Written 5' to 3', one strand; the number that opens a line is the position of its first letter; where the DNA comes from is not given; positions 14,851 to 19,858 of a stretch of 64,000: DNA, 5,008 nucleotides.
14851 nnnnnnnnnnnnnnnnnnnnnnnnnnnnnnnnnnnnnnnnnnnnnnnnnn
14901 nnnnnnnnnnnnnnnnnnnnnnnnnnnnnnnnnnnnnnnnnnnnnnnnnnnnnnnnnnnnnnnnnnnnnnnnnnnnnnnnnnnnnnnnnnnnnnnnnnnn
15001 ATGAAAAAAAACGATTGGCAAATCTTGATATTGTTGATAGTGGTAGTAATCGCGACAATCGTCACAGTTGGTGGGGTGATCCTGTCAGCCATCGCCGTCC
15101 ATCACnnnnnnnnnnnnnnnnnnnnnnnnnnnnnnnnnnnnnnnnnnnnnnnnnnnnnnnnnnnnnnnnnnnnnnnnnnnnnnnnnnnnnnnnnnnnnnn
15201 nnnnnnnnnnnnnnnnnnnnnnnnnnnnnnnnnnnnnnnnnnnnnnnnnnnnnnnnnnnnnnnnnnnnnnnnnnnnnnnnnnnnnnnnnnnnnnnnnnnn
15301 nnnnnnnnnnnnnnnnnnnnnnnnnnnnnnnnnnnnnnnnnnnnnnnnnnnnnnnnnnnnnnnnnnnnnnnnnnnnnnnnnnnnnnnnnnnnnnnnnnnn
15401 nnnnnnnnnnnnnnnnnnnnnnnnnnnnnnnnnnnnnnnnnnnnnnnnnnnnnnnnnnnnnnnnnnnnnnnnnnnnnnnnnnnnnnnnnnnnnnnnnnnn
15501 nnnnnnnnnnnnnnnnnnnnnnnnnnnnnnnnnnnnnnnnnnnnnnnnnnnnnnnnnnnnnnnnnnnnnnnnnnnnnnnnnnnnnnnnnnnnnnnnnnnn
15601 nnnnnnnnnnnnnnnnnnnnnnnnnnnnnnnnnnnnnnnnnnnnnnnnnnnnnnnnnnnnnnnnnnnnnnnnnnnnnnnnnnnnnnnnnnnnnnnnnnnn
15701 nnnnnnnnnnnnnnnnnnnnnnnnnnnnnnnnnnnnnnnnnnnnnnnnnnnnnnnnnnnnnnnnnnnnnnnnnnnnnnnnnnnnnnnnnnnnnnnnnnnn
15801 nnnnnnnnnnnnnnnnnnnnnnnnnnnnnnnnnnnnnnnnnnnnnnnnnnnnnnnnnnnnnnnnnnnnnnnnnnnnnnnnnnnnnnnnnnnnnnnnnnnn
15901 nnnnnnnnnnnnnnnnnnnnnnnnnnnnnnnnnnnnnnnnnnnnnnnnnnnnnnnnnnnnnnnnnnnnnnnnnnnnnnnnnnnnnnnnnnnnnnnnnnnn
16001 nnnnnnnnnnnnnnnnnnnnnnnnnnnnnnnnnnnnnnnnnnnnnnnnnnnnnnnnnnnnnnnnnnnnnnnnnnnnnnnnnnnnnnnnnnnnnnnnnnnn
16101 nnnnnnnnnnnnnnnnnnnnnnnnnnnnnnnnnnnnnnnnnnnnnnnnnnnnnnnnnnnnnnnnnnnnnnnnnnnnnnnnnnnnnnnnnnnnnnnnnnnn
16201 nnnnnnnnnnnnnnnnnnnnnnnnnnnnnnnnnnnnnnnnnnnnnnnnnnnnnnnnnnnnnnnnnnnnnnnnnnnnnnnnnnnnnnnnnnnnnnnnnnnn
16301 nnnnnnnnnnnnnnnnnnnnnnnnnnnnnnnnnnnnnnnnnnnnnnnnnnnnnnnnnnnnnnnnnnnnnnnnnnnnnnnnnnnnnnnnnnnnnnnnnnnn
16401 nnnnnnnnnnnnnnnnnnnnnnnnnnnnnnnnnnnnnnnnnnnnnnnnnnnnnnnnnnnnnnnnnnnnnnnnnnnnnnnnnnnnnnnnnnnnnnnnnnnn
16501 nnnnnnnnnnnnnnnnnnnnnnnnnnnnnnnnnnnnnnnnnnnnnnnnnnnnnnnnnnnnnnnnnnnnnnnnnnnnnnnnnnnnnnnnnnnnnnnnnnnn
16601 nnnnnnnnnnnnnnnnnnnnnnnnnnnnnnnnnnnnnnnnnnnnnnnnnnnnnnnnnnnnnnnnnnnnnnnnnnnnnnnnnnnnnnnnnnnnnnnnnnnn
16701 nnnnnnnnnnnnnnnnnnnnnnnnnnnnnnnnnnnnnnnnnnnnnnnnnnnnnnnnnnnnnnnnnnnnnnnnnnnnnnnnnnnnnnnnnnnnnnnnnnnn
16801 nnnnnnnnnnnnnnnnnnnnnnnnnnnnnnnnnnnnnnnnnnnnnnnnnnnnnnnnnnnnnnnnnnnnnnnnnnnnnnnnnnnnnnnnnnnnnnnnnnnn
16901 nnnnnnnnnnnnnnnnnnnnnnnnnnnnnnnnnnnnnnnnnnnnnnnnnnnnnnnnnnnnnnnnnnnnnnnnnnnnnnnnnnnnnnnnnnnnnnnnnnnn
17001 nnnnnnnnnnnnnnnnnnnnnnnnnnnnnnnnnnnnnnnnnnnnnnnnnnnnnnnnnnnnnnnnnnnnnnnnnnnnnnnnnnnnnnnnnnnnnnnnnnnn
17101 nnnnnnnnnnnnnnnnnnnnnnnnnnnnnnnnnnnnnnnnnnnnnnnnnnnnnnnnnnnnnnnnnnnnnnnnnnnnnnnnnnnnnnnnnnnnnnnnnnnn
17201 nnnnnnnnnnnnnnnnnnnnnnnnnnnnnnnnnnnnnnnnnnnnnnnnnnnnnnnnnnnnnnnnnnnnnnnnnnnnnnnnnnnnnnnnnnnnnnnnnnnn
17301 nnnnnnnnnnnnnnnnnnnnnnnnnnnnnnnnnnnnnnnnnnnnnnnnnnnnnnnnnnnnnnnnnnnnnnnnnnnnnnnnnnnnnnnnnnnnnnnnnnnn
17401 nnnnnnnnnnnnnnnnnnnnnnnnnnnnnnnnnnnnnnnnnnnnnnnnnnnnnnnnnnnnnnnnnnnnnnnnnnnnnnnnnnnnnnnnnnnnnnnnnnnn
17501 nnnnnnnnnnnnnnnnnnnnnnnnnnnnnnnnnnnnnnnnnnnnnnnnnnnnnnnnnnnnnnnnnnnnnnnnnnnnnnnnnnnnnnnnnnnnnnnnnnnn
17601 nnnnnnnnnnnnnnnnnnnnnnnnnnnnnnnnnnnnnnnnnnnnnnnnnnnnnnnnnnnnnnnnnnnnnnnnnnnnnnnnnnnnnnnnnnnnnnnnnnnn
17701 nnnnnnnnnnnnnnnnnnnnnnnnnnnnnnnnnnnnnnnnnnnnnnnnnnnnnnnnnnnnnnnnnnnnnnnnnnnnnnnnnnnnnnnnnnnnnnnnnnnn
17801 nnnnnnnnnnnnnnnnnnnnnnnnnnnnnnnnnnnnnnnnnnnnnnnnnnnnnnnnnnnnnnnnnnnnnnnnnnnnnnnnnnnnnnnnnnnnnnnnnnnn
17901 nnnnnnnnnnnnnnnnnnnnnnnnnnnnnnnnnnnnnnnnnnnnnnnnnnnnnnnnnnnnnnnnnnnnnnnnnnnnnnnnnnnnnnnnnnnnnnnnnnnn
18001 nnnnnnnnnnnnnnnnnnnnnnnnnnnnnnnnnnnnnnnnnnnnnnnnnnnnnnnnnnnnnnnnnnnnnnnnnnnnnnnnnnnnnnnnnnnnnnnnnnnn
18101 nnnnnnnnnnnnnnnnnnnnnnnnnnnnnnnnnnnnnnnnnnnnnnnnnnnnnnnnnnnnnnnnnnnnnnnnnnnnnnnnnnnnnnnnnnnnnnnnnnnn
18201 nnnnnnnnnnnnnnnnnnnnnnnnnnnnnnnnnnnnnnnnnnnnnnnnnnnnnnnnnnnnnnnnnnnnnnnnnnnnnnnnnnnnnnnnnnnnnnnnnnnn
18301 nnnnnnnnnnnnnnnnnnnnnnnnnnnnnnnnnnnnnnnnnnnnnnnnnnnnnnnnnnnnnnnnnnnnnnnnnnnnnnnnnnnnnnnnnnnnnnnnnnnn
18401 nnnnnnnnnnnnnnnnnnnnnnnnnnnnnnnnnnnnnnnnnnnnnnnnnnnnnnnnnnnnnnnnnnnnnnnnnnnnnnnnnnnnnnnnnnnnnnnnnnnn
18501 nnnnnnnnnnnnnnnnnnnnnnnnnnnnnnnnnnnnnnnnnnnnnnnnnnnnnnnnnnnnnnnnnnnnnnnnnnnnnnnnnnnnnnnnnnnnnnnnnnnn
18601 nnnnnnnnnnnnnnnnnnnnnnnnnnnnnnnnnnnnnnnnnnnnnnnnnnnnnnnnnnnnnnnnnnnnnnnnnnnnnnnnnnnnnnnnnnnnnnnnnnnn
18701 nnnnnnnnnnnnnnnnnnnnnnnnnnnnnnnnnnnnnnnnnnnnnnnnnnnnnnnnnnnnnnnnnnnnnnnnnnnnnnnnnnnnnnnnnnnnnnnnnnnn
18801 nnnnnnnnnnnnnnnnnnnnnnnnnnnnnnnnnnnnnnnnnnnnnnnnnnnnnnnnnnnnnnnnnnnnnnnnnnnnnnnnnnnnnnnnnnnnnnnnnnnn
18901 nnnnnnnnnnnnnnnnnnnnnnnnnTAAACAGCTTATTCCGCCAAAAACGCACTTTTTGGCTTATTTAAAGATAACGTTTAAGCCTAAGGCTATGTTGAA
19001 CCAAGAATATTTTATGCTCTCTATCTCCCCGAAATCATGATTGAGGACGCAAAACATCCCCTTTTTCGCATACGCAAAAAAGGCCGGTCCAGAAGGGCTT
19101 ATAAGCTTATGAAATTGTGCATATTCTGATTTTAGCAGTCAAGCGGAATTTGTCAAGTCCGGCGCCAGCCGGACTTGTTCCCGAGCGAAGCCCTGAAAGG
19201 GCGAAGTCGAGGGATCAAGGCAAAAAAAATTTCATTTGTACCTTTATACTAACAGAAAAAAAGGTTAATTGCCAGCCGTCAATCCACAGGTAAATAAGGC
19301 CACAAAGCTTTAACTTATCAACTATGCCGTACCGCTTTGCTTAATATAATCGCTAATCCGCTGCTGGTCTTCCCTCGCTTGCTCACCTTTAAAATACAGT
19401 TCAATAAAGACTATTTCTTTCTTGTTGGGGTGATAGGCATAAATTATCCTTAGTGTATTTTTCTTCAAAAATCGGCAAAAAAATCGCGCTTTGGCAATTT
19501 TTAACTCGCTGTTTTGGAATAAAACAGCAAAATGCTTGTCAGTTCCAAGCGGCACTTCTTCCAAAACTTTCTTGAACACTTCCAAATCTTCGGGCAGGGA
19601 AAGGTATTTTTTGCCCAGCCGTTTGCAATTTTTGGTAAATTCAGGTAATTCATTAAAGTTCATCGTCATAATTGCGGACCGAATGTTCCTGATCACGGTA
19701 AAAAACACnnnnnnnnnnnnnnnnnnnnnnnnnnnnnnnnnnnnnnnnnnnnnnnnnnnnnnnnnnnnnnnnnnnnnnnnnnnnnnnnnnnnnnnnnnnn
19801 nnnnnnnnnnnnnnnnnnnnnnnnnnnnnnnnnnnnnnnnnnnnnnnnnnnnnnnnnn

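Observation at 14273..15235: Two tandem cassette units with conserved 5' leader and covarying 3' hairpin but unrelated ORF cargo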

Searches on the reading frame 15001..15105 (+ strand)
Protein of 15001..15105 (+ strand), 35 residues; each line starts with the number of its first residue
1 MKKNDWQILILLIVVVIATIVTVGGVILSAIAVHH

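Call 13: search_protein_families(library=pfam, proteins=[window:15001-15105:+], max_evalue=0.1)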
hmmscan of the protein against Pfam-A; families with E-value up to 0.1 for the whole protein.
window:15001-15105:+ (35 aa): 1 family
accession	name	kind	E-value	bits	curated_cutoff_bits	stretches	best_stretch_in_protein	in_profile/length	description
PF09610.15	Myco_arth_vir_N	-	0.015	16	22.4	1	2-27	5-30/32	Mycoplasma virulence signal region (Myco_arth_vir_N)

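Call 38: search_protein_families(library=padloc, proteins=[window:15001-15105:+], max_evalue=1)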
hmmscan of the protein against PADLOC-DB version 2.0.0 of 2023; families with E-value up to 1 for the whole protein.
window:15001-15105:+ (35 aa): 0 families

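Call 39: search_protein_families(library=phrogs, proteins=[window:15001-15105:+], max_evalue=1)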
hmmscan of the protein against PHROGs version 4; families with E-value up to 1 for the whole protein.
window:15001-15105:+ (35 aa): 5 families
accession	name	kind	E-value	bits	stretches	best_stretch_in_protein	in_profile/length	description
phrog_34353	-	unknown function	0.0033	18.3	1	1-26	1-26/66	-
phrog_8328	-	unknown function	0.026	15.7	1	3-28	22-48/50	-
phrog_18365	-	unknown function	0.5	11.3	1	8-32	33-57/73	-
phrog_3899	-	unknown function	0.56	11.5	1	2-33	3-34/107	-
phrog_13160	-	unknown function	0.65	11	1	1-25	19-43/139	-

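Call 40: list_cluster_members(proteins=[window:15001-15105:+, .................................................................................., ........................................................, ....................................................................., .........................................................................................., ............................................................, window:14346-14621:+])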
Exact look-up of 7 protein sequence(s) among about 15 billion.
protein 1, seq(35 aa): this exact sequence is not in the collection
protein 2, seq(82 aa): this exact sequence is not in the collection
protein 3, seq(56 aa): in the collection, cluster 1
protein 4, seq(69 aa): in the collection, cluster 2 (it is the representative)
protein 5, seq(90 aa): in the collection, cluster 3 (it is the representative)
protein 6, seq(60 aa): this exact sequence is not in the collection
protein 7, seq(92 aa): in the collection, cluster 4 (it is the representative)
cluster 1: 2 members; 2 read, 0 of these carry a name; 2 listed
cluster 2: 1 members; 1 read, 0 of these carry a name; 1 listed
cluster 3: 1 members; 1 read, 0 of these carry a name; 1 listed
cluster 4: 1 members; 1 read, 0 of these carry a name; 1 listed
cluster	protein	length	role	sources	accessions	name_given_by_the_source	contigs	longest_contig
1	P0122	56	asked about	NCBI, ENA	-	-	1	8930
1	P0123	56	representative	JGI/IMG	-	-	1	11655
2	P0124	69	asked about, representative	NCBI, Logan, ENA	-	-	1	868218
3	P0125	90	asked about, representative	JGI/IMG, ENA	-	-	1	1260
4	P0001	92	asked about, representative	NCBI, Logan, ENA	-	-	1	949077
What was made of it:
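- It also missed proteins known to be in the database (call 40), so 'orphan' status of the other cargos is not established.
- Tried and rejected: It also failed to return proteins that are in the collection (call 40).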

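Call 100: search_protein_families(library=ncbifam, proteins=[window:15001-15105:+], max_evalue=0.1)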
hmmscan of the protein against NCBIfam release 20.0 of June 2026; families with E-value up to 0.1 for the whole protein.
window:15001-15105:+ (35 aa): 0 families

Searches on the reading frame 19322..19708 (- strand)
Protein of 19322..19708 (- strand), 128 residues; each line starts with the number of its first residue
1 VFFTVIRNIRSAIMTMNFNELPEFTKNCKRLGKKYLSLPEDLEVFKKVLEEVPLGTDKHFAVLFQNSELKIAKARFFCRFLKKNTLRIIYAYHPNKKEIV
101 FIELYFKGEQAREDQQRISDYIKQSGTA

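Call 13: search_protein_families(library=pfam, proteins=[window:19322-19708:-], max_evalue=0.1)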
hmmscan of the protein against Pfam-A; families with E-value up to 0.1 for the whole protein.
window:19322-19708:- (128 aa): 2 families
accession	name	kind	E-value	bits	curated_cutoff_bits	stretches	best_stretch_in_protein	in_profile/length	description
PF00929.31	RNase_T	-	0.067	14.2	24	0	60-99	77-117/164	Exonuclease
PF08683.16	CAMSAP_CKK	-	0.09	13.3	27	0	46-109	35-96/119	Microtubule-binding calmodulin-regulated spectrin-associated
